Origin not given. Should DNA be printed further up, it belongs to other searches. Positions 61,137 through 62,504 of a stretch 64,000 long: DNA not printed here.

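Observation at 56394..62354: Adjacent rhomboid and 1607-aa single-pass S8 subtilase both end in cytoplasmic CPxC zinc ribbons: possible protease-shedding or signalling pair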

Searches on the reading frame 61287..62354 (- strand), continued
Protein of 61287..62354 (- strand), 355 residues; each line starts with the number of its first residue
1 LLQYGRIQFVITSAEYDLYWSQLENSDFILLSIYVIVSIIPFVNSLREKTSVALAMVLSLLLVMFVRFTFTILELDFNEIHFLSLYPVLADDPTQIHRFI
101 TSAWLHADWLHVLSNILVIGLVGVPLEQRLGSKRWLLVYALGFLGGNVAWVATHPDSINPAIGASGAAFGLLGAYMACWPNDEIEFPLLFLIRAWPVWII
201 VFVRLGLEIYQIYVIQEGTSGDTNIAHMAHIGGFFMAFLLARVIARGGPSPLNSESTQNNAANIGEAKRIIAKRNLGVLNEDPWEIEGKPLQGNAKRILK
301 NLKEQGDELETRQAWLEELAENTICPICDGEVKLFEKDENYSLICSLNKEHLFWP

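Call 32: find_homologous_proteins(query=A4)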
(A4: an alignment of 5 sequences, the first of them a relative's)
Query A4 (5 sequences) (349 aa, profile of the alignment): 598 proteins with E <= 0.001 among 8000 candidates; the best 120 are listed.
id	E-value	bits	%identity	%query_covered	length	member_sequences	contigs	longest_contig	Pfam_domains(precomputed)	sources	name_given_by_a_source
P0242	1.8e-167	575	44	99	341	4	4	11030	PF01694.29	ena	-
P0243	3.3e-163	561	45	97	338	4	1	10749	PF01694.29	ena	-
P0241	1.5e-161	555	100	100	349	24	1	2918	PF01694.29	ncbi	-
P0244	1.6e-159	549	44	99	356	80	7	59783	PF01694.29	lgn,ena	-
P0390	1.9e-155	535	44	93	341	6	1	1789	PF01694.29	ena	-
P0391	2.4e-155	535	42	99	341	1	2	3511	PF01694.29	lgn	-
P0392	9.3e-155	533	91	100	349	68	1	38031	PF01694.29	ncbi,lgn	-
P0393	4.6e-153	527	41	99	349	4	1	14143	PF01694.29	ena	-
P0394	8.1e-152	523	44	99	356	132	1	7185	PF01694.29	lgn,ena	-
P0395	2.0e-151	522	83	100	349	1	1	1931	PF01694.29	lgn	-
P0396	1.1e-150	520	44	96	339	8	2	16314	PF01694.29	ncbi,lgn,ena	-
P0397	1.2e-150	519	79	99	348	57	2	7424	PF01694.29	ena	-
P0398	1.7e-150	519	79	99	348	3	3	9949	PF01694.29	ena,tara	tara:strand:- start:141 stop:1187 length:1047 start_codon:yes stop_codon:yes gene_type:complete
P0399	3.0e-150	518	43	99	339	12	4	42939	PF01694.29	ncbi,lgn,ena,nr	ncbi:MAG: hypothetical protein CMB48_07605 [Euryarchaeota archaeon]|nr:hypothetical protein [Euryarc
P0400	4.2e-150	518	44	96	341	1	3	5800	PF01694.29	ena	-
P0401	1.3e-149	516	44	96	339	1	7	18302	PF01694.29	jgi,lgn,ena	-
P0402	1.3e-149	516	47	95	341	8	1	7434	PF01694.29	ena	-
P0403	2.0e-149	516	43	99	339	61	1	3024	PF01694.29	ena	-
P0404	2.3e-148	512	47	97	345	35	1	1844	PF01694.29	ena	-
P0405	4.9e-148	511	77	99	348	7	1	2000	PF01694.29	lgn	-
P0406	1.4e-147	509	43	99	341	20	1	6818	PF01694.29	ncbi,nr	ncbi:MAG: rhomboid family intramembrane serine protease [Candidatus Thermoplasmatota archaeon]|nr:rh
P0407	6.6e-146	504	44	97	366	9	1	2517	PF01694.29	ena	-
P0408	1.3e-145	503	76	100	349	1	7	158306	PF01694.29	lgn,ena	-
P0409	2.5e-141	489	72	100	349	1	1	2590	PF01694.29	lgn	-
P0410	1.1e-140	487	42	99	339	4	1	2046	PF01694.29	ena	-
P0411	1.0e-139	484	42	100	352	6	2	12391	PF01694.29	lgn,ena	-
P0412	2.3e-139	482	70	100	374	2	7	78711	PF01694.29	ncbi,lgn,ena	-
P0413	2.9e-139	482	68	100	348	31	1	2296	PF01694.29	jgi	jgi:membrane associated rhomboid family serine protease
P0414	7.4e-139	481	51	96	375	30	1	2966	PF01694.29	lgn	-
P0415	2.2e-138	479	47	99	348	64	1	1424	PF01694.29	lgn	-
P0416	2.0e-137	476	66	99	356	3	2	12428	PF01694.29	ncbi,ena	-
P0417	2.4e-137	476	46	96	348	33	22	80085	PF01694.29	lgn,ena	-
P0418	3.6e-137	475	43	99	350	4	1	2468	PF01694.29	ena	-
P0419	1.0e-136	474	45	96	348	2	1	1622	PF01694.29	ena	-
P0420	1.0e-136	474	45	99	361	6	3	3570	PF01694.29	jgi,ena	-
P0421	4.1e-136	472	44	99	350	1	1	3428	PF01694.29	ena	-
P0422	4.1e-136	472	43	99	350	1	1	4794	PF01694.29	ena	-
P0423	4.6e-136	472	42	99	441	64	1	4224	PF01694.29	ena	-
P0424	5.4e-136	471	66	99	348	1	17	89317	PF01694.29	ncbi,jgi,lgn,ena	jgi:membrane associated rhomboid family serine protease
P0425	1.9e-135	470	62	93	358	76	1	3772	PF01694.29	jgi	jgi:membrane associated rhomboid family serine protease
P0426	6.1e-135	468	44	96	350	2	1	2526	PF01694.29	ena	-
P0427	1.0e-134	467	43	99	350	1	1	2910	PF01694.29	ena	-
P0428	2.1e-134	466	60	99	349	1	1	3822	PF01694.29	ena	-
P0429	6.1e-133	461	66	100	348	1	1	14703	PF01694.29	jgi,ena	jgi:membrane associated rhomboid family serine protease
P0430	2.7e-132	459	40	99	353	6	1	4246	PF01694.29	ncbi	-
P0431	4.9e-132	458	40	96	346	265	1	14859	PF01694.29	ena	-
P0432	1.6e-129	450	41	96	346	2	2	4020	PF01694.29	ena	-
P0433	7.4e-129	448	39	96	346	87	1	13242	PF01694.29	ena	-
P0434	5.6e-128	445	42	96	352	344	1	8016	PF01694.29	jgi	-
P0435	6.0e-128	445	42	99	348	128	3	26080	PF01694.29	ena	-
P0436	9.6e-128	444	39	96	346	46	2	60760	PF01694.29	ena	-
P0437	1.3e-127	444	41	96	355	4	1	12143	PF01694.29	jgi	jgi:membrane associated rhomboid family serine protease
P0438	2.1e-127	443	41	96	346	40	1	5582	PF01694.29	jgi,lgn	jgi:membrane associated rhomboid family serine protease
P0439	2.5e-127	443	39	96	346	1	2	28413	PF01694.29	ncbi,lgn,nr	ncbi:MAG: rhomboid family intramembrane serine protease [Candidatus Poseidoniaceae archaeon]|nr:rhom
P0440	2.7e-127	443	40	96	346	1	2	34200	PF01694.29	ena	-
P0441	2.7e-127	443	40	96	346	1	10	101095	PF01694.29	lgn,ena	-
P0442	2.8e-127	443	40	96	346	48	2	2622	PF01694.29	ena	-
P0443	2.8e-127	443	41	96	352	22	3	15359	PF01694.29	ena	-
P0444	4.1e-127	442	40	96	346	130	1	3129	PF01694.29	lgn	-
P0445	4.4e-127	442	41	94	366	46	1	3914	PF01694.29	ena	-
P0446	6.7e-127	441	41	96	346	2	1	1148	PF01694.29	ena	-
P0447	6.7e-127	441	41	93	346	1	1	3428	PF01694.29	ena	-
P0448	8.5e-127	441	39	96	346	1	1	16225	PF01694.29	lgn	-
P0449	1.1e-126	441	82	81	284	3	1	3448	PF01694.29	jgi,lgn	jgi:membrane associated rhomboid family serine protease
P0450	1.4e-126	440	41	96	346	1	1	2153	PF01694.29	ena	-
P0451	2.0e-126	440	41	100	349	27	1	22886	PF01694.29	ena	-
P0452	2.4e-126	440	41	99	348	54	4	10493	PF01694.29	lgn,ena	-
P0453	5.7e-126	438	52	99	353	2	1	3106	PF01694.29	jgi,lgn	jgi:membrane associated rhomboid family serine protease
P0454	6.4e-126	438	45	99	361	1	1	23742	PF01694.29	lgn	-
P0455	7.3e-126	438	39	96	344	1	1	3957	PF01694.29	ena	-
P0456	7.7e-126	438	41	96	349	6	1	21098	PF01694.29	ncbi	-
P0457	1.2e-125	437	42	99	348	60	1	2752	PF01694.29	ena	-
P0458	1.5e-125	437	40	98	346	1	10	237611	PF01694.29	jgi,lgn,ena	jgi:membrane associated rhomboid family serine protease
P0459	1.8e-125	437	39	98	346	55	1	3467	PF01694.29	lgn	-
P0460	1.8e-125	437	41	99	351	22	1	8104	PF01694.29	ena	-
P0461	2.3e-125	436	38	96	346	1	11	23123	PF01694.29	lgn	-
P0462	2.5e-125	436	44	99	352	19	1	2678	PF01694.29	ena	-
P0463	3.5e-125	436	38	98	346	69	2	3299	PF01694.29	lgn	-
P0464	3.6e-125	436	40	98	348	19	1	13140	PF01694.29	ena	-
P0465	3.7e-125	436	40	93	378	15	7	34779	PF01694.29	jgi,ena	-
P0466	3.7e-125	436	41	98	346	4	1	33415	PF01694.29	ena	-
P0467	4.3e-125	436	38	96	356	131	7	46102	PF01694.29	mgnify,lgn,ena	mgnify:FL=1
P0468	4.4e-125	435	40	100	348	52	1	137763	PF01694.29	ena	-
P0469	4.6e-125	435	42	96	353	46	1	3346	PF01694.29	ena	-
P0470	5.9e-125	435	41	96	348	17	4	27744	PF01694.29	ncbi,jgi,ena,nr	ncbi:MAG: hypothetical protein CMA86_01150 [Euryarchaeota archaeon]|nr:hypothetical protein [Euryarc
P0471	6.9e-125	435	41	96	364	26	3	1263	PF01694.29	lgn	-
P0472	9.8e-125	434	42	96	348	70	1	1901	PF01694.29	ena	-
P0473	1.0e-124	434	40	99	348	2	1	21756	PF01694.29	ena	-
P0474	1.1e-124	434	52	100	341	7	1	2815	PF01694.29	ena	-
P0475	1.4e-124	434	41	93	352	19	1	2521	PF01694.29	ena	-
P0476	1.5e-124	434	39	96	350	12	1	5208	PF01694.29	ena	-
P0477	1.6e-124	434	40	96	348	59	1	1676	PF01694.29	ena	-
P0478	2.4e-124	433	39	96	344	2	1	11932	PF01694.29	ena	-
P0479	2.4e-124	433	39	96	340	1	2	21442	PF01694.29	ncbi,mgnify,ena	mgnify:FL=1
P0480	2.4e-124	433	39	96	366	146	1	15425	PF01694.29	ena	-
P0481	2.6e-124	433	40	99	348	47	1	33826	PF01694.29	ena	-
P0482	2.9e-124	433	51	96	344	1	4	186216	PF01694.29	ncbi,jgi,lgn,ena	-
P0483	3.0e-124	433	42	96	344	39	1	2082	PF01694.29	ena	-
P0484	3.2e-124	433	39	99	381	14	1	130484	PF01694.29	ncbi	ncbi:MAG: rhomboid family intramembrane serine protease [Candidatus Poseidoniales archaeon]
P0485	4.1e-124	432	41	96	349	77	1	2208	PF01694.29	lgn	-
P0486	4.1e-124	432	39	96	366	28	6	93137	PF01694.29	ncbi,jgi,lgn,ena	-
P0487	4.2e-124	432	39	96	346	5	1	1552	PF01694.29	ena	-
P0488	4.3e-124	432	39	96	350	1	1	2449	PF01694.29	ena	-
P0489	4.6e-124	432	39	96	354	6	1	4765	PF01694.29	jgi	-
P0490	4.9e-124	432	40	96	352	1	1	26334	PF01694.29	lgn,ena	-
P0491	5.8e-124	432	42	96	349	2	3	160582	PF01694.29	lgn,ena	-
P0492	7.2e-124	431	41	96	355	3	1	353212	PF01694.29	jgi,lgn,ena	-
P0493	7.3e-124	431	39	96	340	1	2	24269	PF01694.29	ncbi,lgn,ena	-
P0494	7.4e-124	431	41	99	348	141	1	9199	PF01694.29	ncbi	ncbi:MAG: rhomboid family intramembrane serine protease [Poseidonia sp.]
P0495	7.4e-124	431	41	96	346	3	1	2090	PF01694.29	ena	-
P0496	7.6e-124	431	41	93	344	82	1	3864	PF01694.29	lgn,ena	-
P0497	8.0e-124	431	39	96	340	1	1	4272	PF01694.29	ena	-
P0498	9.4e-124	431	39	96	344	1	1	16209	PF01694.29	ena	-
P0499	1.3e-123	431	39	96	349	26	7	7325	PF01694.29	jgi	-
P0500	1.3e-123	431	42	96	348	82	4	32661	PF01694.29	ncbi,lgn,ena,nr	ncbi:MAG: rhomboid family intramembrane serine protease [Candidatus Thermoplasmatota archaeon]|nr:rh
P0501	2.1e-123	430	42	96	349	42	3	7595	PF01694.29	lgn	-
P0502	2.2e-123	430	39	96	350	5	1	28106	PF01694.29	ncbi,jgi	jgi:membrane associated rhomboid family serine protease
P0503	2.9e-123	429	52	100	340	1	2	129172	PF01694.29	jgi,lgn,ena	-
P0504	3.4e-123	429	41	99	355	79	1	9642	PF01694.29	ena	-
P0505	3.6e-123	429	42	93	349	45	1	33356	PF01694.29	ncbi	ncbi:MAG: rhomboid family intramembrane serine protease [Poseidonia sp.]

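Call 33: find_encoding_contigs(protein=P0484, flank=9000, max_places=1)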
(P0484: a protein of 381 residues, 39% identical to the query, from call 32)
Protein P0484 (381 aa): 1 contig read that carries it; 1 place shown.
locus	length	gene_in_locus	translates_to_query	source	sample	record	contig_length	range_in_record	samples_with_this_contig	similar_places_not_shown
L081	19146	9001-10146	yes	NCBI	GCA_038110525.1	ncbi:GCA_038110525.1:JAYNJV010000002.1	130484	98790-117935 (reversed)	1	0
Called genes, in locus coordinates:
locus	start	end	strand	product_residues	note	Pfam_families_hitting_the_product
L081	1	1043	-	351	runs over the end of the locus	PF01118:Semialdhyde_dh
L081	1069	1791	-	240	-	PF00535:Glycos_transf_2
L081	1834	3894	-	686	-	-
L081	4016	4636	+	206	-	PF01551:Peptidase_M23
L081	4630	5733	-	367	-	PF01380:SIS (weak), PF10432:bact-PGI_C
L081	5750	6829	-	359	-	PF04981:NMD3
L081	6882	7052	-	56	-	-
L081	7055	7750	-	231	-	PF01578:Cytochrom_C_asm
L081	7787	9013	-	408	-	PF00005:ABC_tran, PF02463:SMC_N, PF13555:AAA_29 (faint), PF13304:AAA_21 (faint)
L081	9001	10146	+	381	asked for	PF01694:Rhomboid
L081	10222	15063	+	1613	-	PF00082:Peptidase_S8, PF17957:Big_7 (weak), PF07705:CARDB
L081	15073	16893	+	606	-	PF13522:GATase_6, PF13537:GATase_7, PF01380:SIS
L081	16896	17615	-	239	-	PF06745:ATPase, PF13481:AAA_25, PF23442:DUF7125 (faint)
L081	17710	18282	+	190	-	PF02545:Maf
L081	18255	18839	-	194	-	-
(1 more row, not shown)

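Call 34: find_encoding_contigs(protein=P0408, flank=9000, max_places=1)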
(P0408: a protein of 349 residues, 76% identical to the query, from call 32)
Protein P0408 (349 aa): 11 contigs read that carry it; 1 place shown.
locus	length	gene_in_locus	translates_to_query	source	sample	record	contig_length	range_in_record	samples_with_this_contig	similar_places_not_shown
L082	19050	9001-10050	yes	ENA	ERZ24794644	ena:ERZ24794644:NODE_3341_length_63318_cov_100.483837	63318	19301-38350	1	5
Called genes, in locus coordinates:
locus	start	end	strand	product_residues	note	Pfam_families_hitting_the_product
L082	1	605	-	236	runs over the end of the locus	PF00535:Glycos_transf_2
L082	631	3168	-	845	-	-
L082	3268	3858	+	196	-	PF01551:Peptidase_M23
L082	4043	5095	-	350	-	PF10432:bact-PGI_C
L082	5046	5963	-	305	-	PF04981:NMD3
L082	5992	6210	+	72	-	-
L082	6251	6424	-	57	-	-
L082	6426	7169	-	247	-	PF01578:Cytochrom_C_asm (weak)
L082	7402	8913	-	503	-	PF02463:SMC_N, PF13555:AAA_29 (faint), PF00005:ABC_tran, PF13304:AAA_21 (faint)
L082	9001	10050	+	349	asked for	PF01694:Rhomboid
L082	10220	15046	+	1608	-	PF00082:Peptidase_S8, PF07705:CARDB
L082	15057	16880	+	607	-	PF13522:GATase_6, PF13537:GATase_7, PF01380:SIS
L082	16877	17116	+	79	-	-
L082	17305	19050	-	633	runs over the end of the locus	PF05787:PhoX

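Call 35: find_encoding_contigs(protein=P0244, flank=9000, max_places=1)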
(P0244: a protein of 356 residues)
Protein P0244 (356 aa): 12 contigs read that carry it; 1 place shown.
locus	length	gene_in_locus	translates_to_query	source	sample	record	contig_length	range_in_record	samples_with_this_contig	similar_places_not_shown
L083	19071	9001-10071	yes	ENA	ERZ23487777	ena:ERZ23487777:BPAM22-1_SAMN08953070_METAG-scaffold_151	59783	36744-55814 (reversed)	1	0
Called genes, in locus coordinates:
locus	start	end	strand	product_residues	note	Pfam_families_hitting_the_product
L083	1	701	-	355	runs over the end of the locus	PF01118:Semialdhyde_dh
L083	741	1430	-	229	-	PF00535:Glycos_transf_2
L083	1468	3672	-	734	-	-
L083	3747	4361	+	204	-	PF01551:Peptidase_M23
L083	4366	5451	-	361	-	PF10432:bact-PGI_C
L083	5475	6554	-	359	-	PF04981:NMD3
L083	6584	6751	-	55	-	-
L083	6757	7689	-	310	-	PF01578:Cytochrom_C_asm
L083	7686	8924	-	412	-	PF00005:ABC_tran, PF02463:SMC_N, PF13304:AAA_21 (faint)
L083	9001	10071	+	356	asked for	PF01694:Rhomboid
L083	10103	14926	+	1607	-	PF00082:Peptidase_S8, PF17957:Big_7 (faint), PF07705:CARDB (weak)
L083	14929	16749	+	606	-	PF13522:GATase_6, PF13537:GATase_7, PF01380:SIS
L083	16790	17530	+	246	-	PF13481:AAA_25, PF06745:ATPase, PF23442:DUF7125 (faint)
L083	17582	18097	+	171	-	PF02545:Maf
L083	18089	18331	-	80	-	-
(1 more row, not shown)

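Call 36: find_encoding_contigs(protein=P0399, flank=9000, max_places=1)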
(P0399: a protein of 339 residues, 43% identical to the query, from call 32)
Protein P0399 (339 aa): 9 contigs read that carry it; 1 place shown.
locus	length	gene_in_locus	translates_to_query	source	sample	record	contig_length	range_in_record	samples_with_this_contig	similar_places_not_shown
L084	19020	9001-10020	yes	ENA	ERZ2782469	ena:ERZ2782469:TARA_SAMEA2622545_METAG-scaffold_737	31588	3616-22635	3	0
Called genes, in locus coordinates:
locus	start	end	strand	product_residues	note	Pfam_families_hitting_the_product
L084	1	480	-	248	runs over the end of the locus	PF03167:UDG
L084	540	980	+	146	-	PF04138:GtrA_DPMS_TM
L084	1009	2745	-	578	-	PF04055:Radical_SAM (weak)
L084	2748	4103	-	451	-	PF14382:ECR1_N, PF00076:RRM_1, PF16367:RRM_7 (faint), PF00076:RRM_1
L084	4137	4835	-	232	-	PF06325:PrmA, PF05175:MTS, PF13847:Methyltransf_31 (weak)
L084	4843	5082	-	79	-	-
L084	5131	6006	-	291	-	-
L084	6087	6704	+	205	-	PF01551:Peptidase_M23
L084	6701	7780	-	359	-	PF01380:SIS (weak), PF10432:bact-PGI_C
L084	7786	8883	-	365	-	PF04981:NMD3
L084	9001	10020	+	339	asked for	PF01694:Rhomboid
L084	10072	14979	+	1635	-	-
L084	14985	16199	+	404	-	PF00483:NTP_transferase, PF12804:NTP_transf_3, PF07959:Fucose_pyrophosphorylase (faint), PF24894:Hexapep_GlmU (faint), PF00132:Hexapep (weak), PF25084:LbH_EIF2B, PF00132:Hexapep (weak), PF25087:GMPPB_C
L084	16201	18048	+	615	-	PF13522:GATase_6, PF13537:GATase_7, PF01380:SIS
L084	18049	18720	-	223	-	PF06745:ATPase, PF13481:AAA_25 (weak), PF23442:DUF7125 (faint)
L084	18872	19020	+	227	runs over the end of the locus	PF02545:Maf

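Call 37: find_encoding_contigs(protein=P0417, flank=9000, max_places=1)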
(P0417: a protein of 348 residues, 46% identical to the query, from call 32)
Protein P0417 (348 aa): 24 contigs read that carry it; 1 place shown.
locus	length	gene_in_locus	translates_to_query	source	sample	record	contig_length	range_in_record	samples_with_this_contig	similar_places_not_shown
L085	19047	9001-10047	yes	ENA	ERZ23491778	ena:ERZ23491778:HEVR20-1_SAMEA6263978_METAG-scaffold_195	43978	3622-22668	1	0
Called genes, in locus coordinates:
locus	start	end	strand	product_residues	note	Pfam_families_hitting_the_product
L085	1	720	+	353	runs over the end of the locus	-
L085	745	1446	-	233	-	PF00535:Glycos_transf_2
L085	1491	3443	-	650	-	-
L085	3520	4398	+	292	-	PF01551:Peptidase_M23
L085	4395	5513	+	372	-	PF04981:NMD3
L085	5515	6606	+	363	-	PF01380:SIS (weak), PF10432:bact-PGI_C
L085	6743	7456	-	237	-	PF01578:Cytochrom_C_asm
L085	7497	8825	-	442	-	PF00005:ABC_tran, PF02463:SMC_N (weak)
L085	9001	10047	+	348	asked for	PF01694:Rhomboid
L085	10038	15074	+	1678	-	PF00082:Peptidase_S8, PF17957:Big_7 (faint), PF07705:CARDB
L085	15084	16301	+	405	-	PF00483:NTP_transferase, PF12804:NTP_transf_3, PF24894:Hexapep_GlmU (faint), PF00132:Hexapep (weak), PF25084:LbH_EIF2B, PF00132:Hexapep (weak), PF25087:GMPPB_C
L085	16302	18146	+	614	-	PF13522:GATase_6, PF13537:GATase_7, PF01380:SIS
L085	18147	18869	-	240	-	PF06745:ATPase, PF23442:DUF7125 (faint), PF13481:AAA_25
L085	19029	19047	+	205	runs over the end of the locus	PF02545:Maf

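Call 38: find_encoding_contigs(protein=P0482, flank=9000, max_places=1)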
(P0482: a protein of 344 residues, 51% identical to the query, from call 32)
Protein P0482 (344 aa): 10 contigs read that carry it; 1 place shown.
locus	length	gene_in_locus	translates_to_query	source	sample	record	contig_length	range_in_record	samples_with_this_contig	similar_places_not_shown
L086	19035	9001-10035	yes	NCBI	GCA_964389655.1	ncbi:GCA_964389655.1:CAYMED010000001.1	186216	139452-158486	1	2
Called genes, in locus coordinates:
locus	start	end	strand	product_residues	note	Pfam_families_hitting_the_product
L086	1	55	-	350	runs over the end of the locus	-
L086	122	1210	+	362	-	PF01073:3Beta_HSD, PF01370:Epimerase, PF02719:Polysacc_synt_2, PF04321:RmlD_sub_bind, PF16363:GDP_Man_Dehyd, PF07993:NAD_binding_4 (weak)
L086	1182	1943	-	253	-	PF00535:Glycos_transf_2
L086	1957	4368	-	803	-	-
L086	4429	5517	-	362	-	PF10432:bact-PGI_C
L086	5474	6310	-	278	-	PF04981:NMD3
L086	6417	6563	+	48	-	-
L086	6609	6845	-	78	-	-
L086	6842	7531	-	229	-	PF01578:Cytochrom_C_asm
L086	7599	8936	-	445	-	PF02463:SMC_N (weak), PF00005:ABC_tran, PF13304:AAA_21 (faint)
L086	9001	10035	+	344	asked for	PF01694:Rhomboid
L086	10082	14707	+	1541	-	PF00082:Peptidase_S8, PF07705:CARDB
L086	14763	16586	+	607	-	PF13522:GATase_6, PF13537:GATase_7, PF01380:SIS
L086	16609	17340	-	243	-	PF13481:AAA_25, PF23442:DUF7125, PF06745:ATPase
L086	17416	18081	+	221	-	PF02545:Maf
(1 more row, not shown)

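Call 46: find_related_loci(query=A6, collection=metagenome_contigs, flank=8000)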
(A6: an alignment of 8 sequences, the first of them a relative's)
Query A6 (328 aa) in metagenome_contigs; peptide patterns used: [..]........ (x = any residue, [..] = any of these).
600 stretches matched a pattern (row limit reached: there are more); 566 encode a relative of the query (tblastn E <= 1e-3); the best 80 are kept; 80 distinct loci.
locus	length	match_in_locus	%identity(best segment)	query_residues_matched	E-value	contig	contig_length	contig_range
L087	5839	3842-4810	60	12-328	4e-129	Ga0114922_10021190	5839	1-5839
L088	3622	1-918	58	18-327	8e-121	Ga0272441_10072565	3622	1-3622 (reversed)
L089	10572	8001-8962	58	1-328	1e-107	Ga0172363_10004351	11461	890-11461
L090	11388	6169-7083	52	12-328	3e-106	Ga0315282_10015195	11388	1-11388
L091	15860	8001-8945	51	6-328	4e-103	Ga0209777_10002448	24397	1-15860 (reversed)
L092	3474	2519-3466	51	1-328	5e-102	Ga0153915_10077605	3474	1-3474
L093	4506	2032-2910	46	12-325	5e-85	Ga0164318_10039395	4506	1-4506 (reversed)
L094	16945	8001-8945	58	1-328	2e-122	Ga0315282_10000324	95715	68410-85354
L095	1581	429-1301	38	12-325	2e-68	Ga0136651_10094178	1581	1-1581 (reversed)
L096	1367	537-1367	31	23-325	3e-45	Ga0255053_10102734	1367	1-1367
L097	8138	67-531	48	83-243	4e-33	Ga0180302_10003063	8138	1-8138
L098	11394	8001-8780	33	26-309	6e-30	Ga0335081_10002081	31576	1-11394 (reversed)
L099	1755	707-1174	41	86-237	4e-28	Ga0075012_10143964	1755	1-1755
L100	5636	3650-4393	33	37-309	8e-27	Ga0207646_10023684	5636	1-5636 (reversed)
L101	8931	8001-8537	39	37-226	7e-26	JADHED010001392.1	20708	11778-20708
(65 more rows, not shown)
